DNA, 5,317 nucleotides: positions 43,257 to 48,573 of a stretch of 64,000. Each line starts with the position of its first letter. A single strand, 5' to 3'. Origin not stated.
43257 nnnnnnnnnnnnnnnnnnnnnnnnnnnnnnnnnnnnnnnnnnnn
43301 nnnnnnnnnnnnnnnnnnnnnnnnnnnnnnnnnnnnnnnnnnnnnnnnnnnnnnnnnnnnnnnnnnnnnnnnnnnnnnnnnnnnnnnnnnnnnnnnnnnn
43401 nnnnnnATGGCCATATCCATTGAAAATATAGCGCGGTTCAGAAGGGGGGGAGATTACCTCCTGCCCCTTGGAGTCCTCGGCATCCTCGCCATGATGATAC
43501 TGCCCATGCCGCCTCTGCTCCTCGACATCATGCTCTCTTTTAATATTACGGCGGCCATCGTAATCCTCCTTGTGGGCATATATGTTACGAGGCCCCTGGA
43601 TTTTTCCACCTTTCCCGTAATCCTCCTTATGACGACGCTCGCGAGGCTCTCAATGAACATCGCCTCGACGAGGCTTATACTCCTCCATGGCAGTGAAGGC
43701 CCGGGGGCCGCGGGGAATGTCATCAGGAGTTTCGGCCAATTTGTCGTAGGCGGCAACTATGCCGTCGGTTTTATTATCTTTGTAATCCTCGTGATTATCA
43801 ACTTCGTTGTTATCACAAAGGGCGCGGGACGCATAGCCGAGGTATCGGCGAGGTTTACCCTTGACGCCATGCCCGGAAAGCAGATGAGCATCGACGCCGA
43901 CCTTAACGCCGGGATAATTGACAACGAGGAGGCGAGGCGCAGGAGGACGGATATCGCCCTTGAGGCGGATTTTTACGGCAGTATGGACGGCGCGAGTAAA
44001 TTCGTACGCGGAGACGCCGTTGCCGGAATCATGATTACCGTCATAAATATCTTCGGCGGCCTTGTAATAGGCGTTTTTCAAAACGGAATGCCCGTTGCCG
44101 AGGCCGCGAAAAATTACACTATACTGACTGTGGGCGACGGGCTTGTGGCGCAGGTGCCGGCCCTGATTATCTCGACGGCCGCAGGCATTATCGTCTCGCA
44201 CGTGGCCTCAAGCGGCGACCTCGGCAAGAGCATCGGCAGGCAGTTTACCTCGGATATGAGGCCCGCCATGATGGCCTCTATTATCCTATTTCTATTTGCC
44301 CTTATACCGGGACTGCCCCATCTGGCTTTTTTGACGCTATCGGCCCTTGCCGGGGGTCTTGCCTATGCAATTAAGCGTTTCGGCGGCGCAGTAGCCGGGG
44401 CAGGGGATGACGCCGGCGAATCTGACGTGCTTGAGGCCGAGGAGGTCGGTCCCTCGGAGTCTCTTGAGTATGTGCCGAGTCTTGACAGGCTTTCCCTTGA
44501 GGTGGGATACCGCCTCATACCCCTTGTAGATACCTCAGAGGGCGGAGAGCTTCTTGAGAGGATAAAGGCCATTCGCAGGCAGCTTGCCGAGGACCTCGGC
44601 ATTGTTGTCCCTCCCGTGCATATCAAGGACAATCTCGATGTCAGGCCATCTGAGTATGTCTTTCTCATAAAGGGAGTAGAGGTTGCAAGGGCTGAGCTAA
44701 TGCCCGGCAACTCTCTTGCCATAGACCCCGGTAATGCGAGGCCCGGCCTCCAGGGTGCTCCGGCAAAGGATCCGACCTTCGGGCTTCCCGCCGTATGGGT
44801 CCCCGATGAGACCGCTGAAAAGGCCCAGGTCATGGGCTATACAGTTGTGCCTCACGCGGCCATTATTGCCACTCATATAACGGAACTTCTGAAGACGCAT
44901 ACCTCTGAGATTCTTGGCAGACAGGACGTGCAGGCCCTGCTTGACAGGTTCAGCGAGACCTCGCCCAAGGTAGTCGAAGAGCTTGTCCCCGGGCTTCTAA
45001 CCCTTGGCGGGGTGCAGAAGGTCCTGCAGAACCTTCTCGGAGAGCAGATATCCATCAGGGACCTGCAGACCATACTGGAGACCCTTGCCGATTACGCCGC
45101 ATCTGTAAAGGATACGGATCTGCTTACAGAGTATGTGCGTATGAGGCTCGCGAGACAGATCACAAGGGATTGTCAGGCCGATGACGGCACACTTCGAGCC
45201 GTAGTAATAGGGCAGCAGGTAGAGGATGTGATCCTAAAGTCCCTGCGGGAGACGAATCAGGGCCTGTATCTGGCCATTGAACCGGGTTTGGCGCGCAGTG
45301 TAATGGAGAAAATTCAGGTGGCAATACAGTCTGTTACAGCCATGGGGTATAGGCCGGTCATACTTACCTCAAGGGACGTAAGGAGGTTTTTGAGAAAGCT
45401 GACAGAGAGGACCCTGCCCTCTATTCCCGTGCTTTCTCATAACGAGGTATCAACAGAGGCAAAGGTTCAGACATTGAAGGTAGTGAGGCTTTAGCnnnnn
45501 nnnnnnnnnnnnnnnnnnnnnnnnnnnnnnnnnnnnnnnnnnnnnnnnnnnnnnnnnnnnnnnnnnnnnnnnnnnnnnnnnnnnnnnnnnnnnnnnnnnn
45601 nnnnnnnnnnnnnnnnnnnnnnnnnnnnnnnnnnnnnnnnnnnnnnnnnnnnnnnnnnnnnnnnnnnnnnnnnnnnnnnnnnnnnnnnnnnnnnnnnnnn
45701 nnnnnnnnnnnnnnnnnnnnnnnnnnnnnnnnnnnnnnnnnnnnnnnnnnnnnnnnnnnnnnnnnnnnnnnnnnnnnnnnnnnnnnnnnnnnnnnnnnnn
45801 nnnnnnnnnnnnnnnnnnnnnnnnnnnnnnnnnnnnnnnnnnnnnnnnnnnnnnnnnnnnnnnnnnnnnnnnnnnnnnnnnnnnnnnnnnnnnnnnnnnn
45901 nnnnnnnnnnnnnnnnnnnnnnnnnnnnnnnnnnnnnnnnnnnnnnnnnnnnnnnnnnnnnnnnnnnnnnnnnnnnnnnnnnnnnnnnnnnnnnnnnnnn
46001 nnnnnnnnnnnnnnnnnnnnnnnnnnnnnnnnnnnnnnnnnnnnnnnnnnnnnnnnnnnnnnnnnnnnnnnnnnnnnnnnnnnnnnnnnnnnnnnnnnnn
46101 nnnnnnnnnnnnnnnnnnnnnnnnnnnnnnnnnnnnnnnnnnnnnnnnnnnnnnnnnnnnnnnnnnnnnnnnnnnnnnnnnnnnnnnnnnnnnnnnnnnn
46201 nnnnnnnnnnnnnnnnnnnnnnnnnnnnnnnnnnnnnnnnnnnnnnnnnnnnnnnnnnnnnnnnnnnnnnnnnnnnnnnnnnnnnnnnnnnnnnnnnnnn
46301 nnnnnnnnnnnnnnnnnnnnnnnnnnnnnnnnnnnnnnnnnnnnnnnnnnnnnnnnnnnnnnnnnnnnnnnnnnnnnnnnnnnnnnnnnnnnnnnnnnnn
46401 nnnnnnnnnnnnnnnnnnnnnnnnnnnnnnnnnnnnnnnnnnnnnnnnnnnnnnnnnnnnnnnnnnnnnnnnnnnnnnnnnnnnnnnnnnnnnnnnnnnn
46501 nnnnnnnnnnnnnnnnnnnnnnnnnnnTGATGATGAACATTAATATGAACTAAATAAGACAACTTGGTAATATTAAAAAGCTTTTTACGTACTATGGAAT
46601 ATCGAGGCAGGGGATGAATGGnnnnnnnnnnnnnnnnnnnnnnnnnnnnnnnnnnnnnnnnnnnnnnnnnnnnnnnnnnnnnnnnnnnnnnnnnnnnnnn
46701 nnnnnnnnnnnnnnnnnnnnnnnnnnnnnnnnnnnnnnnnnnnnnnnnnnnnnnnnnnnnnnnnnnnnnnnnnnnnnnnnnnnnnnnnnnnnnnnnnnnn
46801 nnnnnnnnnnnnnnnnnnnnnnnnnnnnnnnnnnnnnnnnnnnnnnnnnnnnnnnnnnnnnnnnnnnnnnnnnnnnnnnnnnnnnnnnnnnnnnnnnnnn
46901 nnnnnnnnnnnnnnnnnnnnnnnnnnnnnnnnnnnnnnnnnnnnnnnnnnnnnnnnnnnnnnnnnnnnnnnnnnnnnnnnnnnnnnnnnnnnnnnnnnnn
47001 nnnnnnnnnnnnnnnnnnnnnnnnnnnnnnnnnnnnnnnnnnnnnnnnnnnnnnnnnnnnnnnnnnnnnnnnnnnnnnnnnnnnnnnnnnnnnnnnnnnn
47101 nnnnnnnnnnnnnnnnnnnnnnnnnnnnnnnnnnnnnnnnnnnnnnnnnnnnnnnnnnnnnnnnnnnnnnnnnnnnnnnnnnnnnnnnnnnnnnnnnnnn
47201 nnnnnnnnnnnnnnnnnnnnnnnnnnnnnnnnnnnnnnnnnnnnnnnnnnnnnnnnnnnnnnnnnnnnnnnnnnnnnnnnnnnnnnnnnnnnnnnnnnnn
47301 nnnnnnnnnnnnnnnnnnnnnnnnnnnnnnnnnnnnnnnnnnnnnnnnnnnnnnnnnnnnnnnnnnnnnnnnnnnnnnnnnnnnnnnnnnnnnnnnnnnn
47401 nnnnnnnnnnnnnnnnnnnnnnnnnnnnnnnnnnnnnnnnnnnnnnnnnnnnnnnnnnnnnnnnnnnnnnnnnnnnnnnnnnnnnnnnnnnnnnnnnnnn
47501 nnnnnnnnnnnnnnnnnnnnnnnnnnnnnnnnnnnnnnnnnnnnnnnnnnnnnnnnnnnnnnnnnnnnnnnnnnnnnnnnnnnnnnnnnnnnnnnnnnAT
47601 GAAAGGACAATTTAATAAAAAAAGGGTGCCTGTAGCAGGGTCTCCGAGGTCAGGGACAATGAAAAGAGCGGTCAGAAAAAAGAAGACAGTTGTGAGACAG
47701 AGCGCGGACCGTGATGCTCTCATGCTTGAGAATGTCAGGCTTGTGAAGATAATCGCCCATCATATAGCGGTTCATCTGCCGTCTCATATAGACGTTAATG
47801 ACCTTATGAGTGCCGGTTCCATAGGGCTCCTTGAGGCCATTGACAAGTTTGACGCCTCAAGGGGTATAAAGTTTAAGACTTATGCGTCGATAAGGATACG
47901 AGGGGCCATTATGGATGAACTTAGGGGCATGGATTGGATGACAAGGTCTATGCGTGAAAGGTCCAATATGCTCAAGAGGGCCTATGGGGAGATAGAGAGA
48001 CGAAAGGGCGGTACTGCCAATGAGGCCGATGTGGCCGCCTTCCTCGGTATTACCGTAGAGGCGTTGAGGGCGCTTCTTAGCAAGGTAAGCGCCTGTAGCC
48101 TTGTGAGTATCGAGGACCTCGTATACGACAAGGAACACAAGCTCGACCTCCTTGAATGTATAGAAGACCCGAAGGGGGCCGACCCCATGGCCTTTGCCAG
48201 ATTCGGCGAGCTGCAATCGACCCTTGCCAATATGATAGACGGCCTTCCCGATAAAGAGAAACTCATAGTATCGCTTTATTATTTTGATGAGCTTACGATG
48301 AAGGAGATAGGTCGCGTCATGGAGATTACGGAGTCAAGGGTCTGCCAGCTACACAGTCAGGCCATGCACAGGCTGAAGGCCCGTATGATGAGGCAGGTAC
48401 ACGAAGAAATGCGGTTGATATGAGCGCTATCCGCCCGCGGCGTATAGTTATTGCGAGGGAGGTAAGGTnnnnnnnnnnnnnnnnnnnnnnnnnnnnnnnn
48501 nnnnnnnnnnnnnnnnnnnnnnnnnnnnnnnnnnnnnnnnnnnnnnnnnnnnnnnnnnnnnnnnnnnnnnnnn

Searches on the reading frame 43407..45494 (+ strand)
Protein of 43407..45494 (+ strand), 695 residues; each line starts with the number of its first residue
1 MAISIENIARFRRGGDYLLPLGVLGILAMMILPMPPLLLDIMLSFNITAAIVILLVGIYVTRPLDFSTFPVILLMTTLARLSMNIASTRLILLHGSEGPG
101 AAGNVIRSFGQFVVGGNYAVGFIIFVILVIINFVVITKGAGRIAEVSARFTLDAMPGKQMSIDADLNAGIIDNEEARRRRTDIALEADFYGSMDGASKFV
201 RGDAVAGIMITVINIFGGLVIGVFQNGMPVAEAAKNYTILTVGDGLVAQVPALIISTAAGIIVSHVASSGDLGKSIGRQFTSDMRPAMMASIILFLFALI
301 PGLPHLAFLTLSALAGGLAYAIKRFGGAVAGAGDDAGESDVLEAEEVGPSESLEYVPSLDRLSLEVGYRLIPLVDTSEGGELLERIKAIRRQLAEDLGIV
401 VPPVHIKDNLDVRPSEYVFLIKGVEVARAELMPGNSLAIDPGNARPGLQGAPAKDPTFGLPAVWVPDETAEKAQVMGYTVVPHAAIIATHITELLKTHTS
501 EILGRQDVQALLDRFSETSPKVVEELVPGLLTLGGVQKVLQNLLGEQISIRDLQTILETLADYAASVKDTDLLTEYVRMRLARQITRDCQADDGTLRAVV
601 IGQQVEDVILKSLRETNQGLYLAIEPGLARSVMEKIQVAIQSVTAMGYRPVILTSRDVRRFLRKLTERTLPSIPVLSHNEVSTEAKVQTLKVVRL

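Call 12: search_protein_families(library=pfam, proteins=[window:43407-45494:+])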
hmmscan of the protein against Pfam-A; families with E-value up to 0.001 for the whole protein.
window:43407-45494:+ (695 aa): 1 family
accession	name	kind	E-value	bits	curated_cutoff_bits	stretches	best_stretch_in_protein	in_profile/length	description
PF00771.25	FHIPEP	-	1.4e-273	909.8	29.1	1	26-685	1-656/657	FHIPEP family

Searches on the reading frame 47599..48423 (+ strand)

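Call 12: search_protein_families(library=pfam, proteins=[window:47599-48423:+])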
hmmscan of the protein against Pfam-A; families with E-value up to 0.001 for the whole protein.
window:47599-48423:+ (274 aa): 4 families
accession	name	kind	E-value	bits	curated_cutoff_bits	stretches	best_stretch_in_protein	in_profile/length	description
PF04545.22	Sigma70_r4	-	8.5e-18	64.1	24.1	1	213-260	2-49/50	Sigma-70, region 4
PF04542.20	Sigma70_r2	-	1.5e-14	54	24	1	43-112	3-69/71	Sigma-70 region 2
PF08281.18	Sigma70_r4_2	-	3.7e-09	36.5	25.7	1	209-258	4-53/54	Sigma-70, region 4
PF04539.22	Sigma70_r3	-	1.8e-06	28.4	25.3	1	120-197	1-75/78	Sigma-70 region 3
